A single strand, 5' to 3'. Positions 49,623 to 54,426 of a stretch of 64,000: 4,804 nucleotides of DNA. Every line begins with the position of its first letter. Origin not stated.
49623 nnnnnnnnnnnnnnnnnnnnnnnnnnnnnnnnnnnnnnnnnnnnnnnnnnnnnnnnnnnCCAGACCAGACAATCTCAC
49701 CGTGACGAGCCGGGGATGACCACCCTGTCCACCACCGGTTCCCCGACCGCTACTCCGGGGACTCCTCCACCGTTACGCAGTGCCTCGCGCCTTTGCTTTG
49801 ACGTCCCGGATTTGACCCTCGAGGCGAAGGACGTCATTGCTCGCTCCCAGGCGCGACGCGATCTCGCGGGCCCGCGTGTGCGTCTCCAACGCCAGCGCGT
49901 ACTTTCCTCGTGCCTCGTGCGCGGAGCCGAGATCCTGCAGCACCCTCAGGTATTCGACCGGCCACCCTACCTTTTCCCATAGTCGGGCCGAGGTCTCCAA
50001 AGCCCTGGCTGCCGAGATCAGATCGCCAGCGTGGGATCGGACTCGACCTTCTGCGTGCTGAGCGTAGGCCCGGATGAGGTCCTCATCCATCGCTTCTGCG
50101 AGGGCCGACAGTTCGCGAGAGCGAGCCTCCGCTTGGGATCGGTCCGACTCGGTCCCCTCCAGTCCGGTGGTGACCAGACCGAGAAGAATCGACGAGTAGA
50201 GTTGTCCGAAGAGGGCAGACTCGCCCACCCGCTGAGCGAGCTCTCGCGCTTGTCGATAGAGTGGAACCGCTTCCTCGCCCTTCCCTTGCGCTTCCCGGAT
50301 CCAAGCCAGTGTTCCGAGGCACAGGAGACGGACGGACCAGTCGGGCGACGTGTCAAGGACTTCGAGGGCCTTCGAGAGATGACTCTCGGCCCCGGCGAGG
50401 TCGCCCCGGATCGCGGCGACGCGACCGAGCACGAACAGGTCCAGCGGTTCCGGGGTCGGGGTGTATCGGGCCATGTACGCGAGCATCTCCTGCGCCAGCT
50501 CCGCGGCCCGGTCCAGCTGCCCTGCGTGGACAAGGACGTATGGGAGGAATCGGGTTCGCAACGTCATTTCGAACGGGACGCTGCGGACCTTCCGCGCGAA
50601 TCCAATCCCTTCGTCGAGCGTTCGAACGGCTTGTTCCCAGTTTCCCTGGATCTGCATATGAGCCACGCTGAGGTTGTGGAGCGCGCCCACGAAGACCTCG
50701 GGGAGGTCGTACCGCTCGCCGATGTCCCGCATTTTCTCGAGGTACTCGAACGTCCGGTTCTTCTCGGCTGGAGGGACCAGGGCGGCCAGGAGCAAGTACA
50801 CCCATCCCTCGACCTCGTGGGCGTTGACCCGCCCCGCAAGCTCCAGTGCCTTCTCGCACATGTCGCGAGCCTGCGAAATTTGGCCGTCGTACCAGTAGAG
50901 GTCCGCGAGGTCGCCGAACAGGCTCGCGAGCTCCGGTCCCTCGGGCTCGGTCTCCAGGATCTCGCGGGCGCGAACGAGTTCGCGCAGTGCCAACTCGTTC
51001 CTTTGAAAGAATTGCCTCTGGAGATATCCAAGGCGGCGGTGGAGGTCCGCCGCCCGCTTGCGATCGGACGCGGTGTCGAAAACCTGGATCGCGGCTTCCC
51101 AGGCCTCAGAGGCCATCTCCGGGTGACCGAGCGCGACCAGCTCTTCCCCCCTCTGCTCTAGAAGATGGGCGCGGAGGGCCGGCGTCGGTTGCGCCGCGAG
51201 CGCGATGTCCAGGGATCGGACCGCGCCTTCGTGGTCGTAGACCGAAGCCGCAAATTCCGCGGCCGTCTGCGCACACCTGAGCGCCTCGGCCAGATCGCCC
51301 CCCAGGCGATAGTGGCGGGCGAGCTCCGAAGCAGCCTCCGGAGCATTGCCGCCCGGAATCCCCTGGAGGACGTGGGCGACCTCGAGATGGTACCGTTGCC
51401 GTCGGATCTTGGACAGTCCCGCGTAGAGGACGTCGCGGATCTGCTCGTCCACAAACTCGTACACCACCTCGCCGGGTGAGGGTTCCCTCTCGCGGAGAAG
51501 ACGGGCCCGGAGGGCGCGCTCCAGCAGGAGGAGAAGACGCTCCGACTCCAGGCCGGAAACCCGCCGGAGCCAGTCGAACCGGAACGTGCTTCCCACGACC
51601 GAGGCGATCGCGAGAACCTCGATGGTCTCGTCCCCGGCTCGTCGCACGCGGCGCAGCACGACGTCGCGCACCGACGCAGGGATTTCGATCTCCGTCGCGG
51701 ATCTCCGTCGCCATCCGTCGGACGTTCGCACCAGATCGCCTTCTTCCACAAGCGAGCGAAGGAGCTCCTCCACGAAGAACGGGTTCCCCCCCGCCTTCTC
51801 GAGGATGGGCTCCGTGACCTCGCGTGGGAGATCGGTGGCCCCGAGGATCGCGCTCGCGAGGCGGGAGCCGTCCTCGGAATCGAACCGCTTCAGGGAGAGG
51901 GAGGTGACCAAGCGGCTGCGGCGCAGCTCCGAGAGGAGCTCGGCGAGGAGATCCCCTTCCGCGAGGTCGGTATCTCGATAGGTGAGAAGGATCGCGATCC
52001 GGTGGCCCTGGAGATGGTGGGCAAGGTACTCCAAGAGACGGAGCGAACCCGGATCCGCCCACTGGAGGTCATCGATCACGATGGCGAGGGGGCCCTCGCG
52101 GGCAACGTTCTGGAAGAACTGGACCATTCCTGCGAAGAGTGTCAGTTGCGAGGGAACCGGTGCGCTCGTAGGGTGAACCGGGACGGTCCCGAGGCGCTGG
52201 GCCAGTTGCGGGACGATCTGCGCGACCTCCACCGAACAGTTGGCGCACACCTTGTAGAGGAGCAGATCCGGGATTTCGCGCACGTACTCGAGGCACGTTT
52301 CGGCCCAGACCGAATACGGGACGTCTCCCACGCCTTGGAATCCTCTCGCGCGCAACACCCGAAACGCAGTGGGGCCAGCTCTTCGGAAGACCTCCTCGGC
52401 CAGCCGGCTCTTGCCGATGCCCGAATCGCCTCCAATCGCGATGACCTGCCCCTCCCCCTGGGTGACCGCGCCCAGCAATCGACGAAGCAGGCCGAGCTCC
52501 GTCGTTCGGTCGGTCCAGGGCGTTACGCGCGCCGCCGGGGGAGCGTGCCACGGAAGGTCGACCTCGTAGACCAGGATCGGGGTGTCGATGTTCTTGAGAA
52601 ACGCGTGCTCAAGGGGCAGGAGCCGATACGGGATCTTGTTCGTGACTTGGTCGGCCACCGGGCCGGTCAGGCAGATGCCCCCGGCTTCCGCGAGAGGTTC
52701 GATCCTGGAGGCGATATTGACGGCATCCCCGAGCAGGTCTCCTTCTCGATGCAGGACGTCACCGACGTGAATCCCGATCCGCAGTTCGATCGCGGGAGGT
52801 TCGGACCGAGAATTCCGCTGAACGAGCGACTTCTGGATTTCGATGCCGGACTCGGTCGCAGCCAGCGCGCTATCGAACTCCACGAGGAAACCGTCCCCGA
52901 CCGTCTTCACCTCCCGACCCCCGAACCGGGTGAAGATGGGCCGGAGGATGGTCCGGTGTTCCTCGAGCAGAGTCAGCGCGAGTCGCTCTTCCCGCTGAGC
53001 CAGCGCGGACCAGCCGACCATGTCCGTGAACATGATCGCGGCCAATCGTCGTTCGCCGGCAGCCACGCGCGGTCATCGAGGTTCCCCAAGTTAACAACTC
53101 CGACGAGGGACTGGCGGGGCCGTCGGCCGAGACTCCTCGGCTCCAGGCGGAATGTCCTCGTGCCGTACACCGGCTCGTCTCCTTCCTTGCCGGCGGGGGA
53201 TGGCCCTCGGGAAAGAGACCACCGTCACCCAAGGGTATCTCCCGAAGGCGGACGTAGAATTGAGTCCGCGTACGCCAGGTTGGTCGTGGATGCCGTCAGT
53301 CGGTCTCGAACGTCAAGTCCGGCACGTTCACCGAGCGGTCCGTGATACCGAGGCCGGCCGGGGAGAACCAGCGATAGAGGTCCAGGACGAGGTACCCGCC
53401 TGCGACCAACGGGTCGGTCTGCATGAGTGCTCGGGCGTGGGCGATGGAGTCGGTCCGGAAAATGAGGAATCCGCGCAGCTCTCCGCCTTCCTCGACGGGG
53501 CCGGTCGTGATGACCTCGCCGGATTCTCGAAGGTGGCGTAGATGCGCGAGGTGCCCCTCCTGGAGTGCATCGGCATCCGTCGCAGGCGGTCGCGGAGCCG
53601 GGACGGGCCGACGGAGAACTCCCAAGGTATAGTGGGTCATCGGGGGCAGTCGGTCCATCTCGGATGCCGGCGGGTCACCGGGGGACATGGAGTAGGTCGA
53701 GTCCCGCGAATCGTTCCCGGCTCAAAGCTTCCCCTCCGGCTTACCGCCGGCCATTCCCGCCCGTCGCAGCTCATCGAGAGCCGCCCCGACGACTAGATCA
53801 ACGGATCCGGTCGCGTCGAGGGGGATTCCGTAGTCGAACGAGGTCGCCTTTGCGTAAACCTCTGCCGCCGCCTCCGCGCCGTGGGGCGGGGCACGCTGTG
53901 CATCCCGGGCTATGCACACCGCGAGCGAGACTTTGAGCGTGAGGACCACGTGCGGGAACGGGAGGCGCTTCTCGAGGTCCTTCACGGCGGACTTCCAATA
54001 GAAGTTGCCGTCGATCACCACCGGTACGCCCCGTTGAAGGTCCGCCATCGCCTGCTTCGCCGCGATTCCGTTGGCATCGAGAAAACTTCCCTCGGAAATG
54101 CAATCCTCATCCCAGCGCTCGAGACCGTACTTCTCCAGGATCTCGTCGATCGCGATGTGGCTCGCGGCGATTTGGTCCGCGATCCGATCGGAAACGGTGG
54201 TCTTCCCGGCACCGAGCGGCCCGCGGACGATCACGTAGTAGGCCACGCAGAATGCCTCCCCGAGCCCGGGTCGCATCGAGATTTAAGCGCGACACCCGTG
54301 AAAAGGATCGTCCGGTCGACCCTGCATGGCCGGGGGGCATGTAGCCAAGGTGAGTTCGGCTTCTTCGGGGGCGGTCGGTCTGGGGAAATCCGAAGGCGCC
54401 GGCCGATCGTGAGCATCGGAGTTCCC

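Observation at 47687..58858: Cluster of three class-III nucleotidyl cyclases (one fused to an AAA/STAND-TPR module) plus a standalone cNMP-binding protein and a tandem Lrp regulator in an archaeon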

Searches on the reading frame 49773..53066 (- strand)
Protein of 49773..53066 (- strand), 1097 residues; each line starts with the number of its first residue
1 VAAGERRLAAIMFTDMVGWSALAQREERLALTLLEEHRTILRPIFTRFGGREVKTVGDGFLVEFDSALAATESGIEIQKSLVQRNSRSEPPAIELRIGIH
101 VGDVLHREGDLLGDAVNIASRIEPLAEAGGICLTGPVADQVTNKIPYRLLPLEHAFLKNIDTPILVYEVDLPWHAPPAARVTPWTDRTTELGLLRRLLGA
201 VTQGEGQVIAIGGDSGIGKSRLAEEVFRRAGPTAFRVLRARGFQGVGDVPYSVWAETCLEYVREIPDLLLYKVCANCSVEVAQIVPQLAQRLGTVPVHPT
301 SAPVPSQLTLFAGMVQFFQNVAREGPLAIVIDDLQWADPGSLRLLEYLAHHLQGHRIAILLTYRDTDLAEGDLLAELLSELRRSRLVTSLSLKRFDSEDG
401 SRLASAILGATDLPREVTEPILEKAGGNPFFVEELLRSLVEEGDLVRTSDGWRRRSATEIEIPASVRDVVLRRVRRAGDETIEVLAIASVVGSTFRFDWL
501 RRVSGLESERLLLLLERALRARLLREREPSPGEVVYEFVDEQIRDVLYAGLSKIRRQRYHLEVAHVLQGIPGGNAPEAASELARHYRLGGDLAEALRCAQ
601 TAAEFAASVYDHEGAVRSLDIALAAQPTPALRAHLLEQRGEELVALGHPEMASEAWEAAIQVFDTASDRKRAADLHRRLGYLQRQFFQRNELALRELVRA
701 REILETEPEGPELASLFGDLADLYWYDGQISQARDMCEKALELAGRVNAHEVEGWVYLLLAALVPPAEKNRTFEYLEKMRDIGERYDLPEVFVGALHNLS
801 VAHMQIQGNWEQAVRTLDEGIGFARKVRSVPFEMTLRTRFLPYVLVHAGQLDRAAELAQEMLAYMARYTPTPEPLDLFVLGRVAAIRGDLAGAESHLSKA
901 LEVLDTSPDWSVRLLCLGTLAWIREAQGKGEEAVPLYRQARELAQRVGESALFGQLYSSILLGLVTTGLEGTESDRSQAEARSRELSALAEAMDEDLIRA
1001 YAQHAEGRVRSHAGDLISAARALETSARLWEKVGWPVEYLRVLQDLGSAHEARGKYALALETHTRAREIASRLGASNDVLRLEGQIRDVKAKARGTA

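Call 3: search_protein_families(library=pfam, proteins=[window:49773-53066:-], max_evalue=0.01)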
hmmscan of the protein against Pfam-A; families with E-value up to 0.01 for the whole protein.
window:49773-53066:- (1097 aa): 15 families
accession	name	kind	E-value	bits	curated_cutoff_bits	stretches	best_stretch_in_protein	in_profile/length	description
PF13191.12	AAA_16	-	1.8e-23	84.3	32.6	1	185-356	3-163/167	AAA ATPase domain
PF13424.12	TPR_12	-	1e-21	77.3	30.1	4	880-945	9-76/77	Tetratricopeptide repeat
PF00211.25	Guanylate_cyc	-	9.5e-14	51.8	21.9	1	9-141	9-155/183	Adenylate and Guanylate cyclase catalytic domain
PF07719.23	TPR_2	-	4.5e-13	48.7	27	0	719-744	6-31/34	Tetratricopeptide repeat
PF17874.7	TPR_MalT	-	6.6e-12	45.8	45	1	803-946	49-193/336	MalT-like TPR region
PF00515.34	TPR_1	-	1.5e-11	44.1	27.8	0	717-743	4-30/34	Tetratricopeptide repeat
PF24885.1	TPR_NPHP3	-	4.2e-08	33.3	100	1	652-744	75-171/239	Nephrocystin-3 TPR domain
PF13374.12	TPR_10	-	1.3e-06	28.7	27.5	0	714-747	2-35/42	Tetratricopeptide repeat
PF13401.12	AAA_22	-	4e-06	27.6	27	1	206-362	5-121/130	AAA domain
PF13176.12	TPR_7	-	7.8e-06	26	27.9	0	920-945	5-30/36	Tetratricopeptide repeat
PF13181.12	TPR_8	-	0.00017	21.9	25.7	0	717-744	4-31/34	Tetratricopeptide repeat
PF14938.12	SNAP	-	0.00017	21.6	25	1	647-740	88-181/282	Soluble NSF attachment protein, SNAP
PF10602.15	RPN7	-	0.00022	21.4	29.6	0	848-913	49-112/174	26S proteasome subunit RPN7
PF25062.1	ARM_TT21_N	-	0.0044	17.2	40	0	721-800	107-179/222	Tetratricopeptide repeat protein 21 N-terminal ARM repeat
PF07721.20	TPR_4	-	0.0046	17.9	27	0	576-600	1-25/26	Tetratricopeptide repeat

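Call 7: find_encoding_contigs(protein=window:49773-53066:-, flank=10000, max_places=4)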
Protein window:49773-53066:- (1097 aa): no gene with exactly this product is on record in the collection.

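Call 26: find_homologous_proteins(query=window:49773-53066:-, max_evalue=1e-10)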
Query window:49773-53066:- (1097 aa): 5086 proteins with E <= 1e-10 among 8000 candidates; the best 120 are listed.
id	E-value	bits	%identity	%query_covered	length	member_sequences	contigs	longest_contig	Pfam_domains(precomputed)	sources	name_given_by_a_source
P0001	0.0e+0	2381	100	99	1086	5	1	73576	PF17874.8,PF00515.35,PF13424.13,PF13176.13,PF24885.2,PF13401.13,PF00211.26,PF07719.24,PF13191.13,PF13374.13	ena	-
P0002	0.0e+0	1588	67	97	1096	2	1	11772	PF17874.8,PF00515.35,PF13424.13,PF14938.13,PF00211.26,PF13181.13,PF07719.24,PF13191.13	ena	-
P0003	0.0e+0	1549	63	100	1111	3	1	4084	PF17874.8,PF13424.13,PF13176.13,PF13401.13,PF00211.26,PF07719.24,PF13191.13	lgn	-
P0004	0.0e+0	1080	51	96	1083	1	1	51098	PF17874.8,PF13424.13,PF13401.13,PF00211.26,PF13191.13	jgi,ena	-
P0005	0.0e+0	1076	49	98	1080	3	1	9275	PF25062.2,PF17874.8,PF13424.13,PF13401.13,PF00211.26,PF13191.13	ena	-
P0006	0.0e+0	1039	50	95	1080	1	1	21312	PF17874.8,PF13424.13,PF14938.13,PF13401.13,PF00211.26,PF13191.13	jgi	jgi:class 3 adenylate cyclase/tetratricopeptide (TPR) repeat protein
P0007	3.0e-271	921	39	98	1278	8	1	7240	PF17874.8,PF13401.13,PF00211.26,PF13191.13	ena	-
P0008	3.8e-271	921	39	98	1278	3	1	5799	PF17874.8,PF13401.13,PF00211.26,PF13191.13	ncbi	-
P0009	1.6e-265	902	39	98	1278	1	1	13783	PF17874.8,PF13401.13,PF00211.26,PF13191.13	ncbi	-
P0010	3.8e-264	898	39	98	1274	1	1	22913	PF17874.8,PF00211.26,PF13191.13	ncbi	-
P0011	4.5e-263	894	44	98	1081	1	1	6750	PF13424.13,PF14938.13,PF13401.13,PF00211.26,PF13191.13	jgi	jgi:tetratricopeptide (TPR) repeat protein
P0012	8.2e-239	814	41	98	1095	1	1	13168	PF00515.35,PF13424.13,PF13176.13,PF00211.26,PF13181.13,PF07719.24,PF13191.13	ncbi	-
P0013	1.1e-237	810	42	98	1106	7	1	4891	PF17874.8,PF13424.13,PF13401.13,PF00211.26,PF13191.13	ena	-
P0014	5.6e-231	788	41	98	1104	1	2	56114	PF17874.8,PF13424.13,PF13401.13,PF00211.26,PF13181.13,PF07719.24,PF13191.13,PF13374.13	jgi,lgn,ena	-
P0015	4.1e-230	785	42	96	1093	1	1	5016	PF17874.8,PF13424.13,PF00211.26,PF07719.24,PF13191.13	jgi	jgi:class 3 adenylate cyclase/tetratricopeptide (TPR) repeat protein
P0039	1.4e-210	720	40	95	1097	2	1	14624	PF13424.13,PF13401.13,PF00211.26,PF13191.13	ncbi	-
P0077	1.9e-195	670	36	99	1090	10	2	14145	PF10602.16,PF00515.35,PF13424.13,PF00211.26,PF07719.24,PF13191.13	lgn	-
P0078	1.5e-194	667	37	96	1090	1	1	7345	PF17874.8,PF13424.13,PF00211.26,PF13191.13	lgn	-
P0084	2.5e-193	663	37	99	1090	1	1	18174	PF17874.8,PF13424.13,PF00211.26,PF13191.13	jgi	jgi:class 3 adenylate cyclase/tetratricopeptide (TPR) repeat protein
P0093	6.3e-190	652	37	99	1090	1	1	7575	PF17874.8,PF00515.35,PF13424.13,PF00211.26,PF07719.24,PF13191.13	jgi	-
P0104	5.7e-185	636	36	98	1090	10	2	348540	PF17874.8,PF00515.35,PF13424.13,PF14938.13,PF13428.13,PF00211.26,PF07719.24,PF13191.13,PF13374.13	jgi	-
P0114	2.8e-179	617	37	98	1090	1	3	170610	PF14559.13,PF13424.13,PF00211.26,PF13191.13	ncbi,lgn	ncbi:MAG: AAA family ATPase [Thermoplasmata archaeon]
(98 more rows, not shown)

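Call 27: find_encoding_contigs(protein=P0001, flank=10000, max_places=3)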
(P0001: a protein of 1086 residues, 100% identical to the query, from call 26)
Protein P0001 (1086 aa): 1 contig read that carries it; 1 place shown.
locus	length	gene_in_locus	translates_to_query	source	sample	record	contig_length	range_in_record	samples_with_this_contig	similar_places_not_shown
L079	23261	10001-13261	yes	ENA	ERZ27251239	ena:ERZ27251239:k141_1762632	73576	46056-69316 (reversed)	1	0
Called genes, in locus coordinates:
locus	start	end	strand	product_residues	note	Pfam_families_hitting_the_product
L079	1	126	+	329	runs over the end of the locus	PF01063:Aminotran_4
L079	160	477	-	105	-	PF00708:Acylphosphatase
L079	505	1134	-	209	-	PF07336:ABATE, PF11706:zf-CGNR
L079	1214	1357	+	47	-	PF04945:YHS (weak)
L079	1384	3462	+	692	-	PF04945:YHS, PF00122:E1-E2_ATPase, PF00702:Hydrolase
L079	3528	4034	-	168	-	PF13302:Acetyltransf_3, PF13420:Acetyltransf_4 (weak), PF13523:Acetyltransf_8 (faint), PF00583:Acetyltransf_1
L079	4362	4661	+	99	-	PF00027:cNMP_binding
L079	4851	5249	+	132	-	-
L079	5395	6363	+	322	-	PF12840:HTH_20 (faint), PF13404:HTH_AsnC-type, PF13412:HTH_24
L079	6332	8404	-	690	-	PF00211:Guanylate_cyc, PF00515:TPR_1 (faint), PF13432:TPR_16 (faint), PF07719:TPR_2 (faint), PF13181:TPR_8 (faint), PF13414:TPR_11 (faint), PF13428:TPR_14 (faint), PF14559:TPR_19 (faint), +1 more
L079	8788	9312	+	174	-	PF13238:AAA_18 (weak), PF13671:AAA_33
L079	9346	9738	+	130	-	PF03795:YCII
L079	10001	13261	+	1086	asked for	PF00211:Guanylate_cyc, PF13191:AAA_16, PF13401:AAA_22 (weak), PF13176:TPR_7 (faint), PF00515:TPR_1 (faint), PF13424:TPR_12 (weak), PF17874:TPR_MalT, PF13424:TPR_12, +3 more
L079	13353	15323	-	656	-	PF00211:Guanylate_cyc, PF13428:TPR_14 (faint), PF13431:TPR_17 (faint), PF13414:TPR_11 (faint), PF14559:TPR_19 (weak)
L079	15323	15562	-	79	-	-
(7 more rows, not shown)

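Call 79: search_protein_families(library=padloc, proteins=[window:49773-53066:-], max_evalue=0.01)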
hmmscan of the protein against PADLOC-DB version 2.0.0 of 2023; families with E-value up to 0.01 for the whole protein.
window:49773-53066:- (1097 aa): 2 families
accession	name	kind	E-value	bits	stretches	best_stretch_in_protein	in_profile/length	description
PDLC01169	TPR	-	7.8e-09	33.3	1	872-1033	147-245/252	TPR repeats containing protein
PDLC00734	PycC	-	3.2e-05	21.2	1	5-124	186-322/374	Pycsar cyclase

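Call 80: search_protein_families(library=ncbifam, proteins=[window:49773-53066:-], max_evalue=0.001)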
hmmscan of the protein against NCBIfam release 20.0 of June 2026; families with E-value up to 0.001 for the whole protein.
window:49773-53066:- (1097 aa): 3 families
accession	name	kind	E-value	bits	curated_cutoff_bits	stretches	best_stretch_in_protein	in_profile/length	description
TIGR03903.1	TOMM_kin_cyc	equivalog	6.1e-53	180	705.75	1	23-617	306-912/1267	TOMM system kinase/cyclase fusion protein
NF058673.1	LipAdnlyCyLipJMY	equivalog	1.1e-21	77.1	800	1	4-142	291-423/449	bifunctional lipase/adenylate cyclase LipJ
NF041717.1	HaaA_phane_TPR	equivalog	4.8e-08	31.6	1125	1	731-951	576-793/882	cyclophane-containing RiPP biosynthesis TPR protein HaaT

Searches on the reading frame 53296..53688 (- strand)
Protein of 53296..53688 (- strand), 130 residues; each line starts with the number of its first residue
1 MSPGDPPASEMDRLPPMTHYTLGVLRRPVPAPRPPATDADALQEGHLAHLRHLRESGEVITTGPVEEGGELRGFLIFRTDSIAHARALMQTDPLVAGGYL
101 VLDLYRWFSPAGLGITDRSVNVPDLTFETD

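Call 3: search_protein_families(library=pfam, proteins=[window:53296-53688:-], max_evalue=0.01)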
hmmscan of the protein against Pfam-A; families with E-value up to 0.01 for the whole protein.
window:53296-53688:- (130 aa): 1 family
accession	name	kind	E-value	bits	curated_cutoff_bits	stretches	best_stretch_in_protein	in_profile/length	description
PF03795.20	YCII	-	1.9e-07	31.8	24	1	38-107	16-94/95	YCII-related domain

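Call 79: search_protein_families(library=padloc, proteins=[window:53296-53688:-], max_evalue=0.01)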
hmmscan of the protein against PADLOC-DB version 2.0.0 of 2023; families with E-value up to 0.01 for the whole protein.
window:53296-53688:- (130 aa): 0 families

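Call 80: search_protein_families(library=ncbifam, proteins=[window:53296-53688:-], max_evalue=0.001)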
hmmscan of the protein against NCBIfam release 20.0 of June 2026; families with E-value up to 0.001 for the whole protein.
window:53296-53688:- (130 aa): 3 families
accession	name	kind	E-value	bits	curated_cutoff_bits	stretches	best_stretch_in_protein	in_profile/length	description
NF009508.0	PRK12866.1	equivalog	8.5e-06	25.8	108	1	41-99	19-76/97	YciI-like protein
NF009506.0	PRK12864.1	equivalog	3.4e-05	24.2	106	1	42-107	21-85/89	YciI-like protein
NF009507.0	PRK12865.1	equivalog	0.00091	19.5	149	0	45-99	23-79/97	YciI-like protein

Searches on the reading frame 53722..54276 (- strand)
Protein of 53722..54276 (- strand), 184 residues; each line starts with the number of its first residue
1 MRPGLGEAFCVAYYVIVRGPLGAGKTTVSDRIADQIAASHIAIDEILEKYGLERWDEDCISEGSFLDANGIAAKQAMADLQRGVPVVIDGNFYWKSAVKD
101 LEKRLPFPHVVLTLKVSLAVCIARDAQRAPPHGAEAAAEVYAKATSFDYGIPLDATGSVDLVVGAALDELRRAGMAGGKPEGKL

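Call 3: search_protein_families(library=pfam, proteins=[window:53722-54276:-], max_evalue=0.01)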
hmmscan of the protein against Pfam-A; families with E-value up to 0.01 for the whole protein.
window:53722-54276:- (184 aa): 3 families
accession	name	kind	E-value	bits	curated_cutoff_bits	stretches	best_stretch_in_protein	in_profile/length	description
PF13671.12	AAA_33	-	1.6e-11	45.1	27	1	15-140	2-132/143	AAA domain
PF13238.12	AAA_18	-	7.8e-06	26.8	29.4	1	15-128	1-111/128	AAA domain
PF13207.12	AAA_17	-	0.0062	17.3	27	0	19-127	2-121/136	AAA domain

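Call 79: search_protein_families(library=padloc, proteins=[window:53722-54276:-], max_evalue=0.01)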
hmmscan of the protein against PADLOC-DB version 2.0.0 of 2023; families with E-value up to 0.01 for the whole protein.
window:53722-54276:- (184 aa): 0 families

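Call 80: search_protein_families(library=ncbifam, proteins=[window:53722-54276:-], max_evalue=0.001)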
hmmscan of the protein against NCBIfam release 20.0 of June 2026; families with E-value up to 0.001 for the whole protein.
window:53722-54276:- (184 aa): 2 families
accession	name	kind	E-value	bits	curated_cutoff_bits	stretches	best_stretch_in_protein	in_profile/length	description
TIGR03574.1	selen_PSTK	equivalog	6.7e-06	25.7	290.5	1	15-143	2-131/249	L-seryl-tRNA(Sec) kinase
TIGR02173.1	cyt_kin_arch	equivalog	0.00049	20.1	102.1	1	15-165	3-153/169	(d)CMP kinase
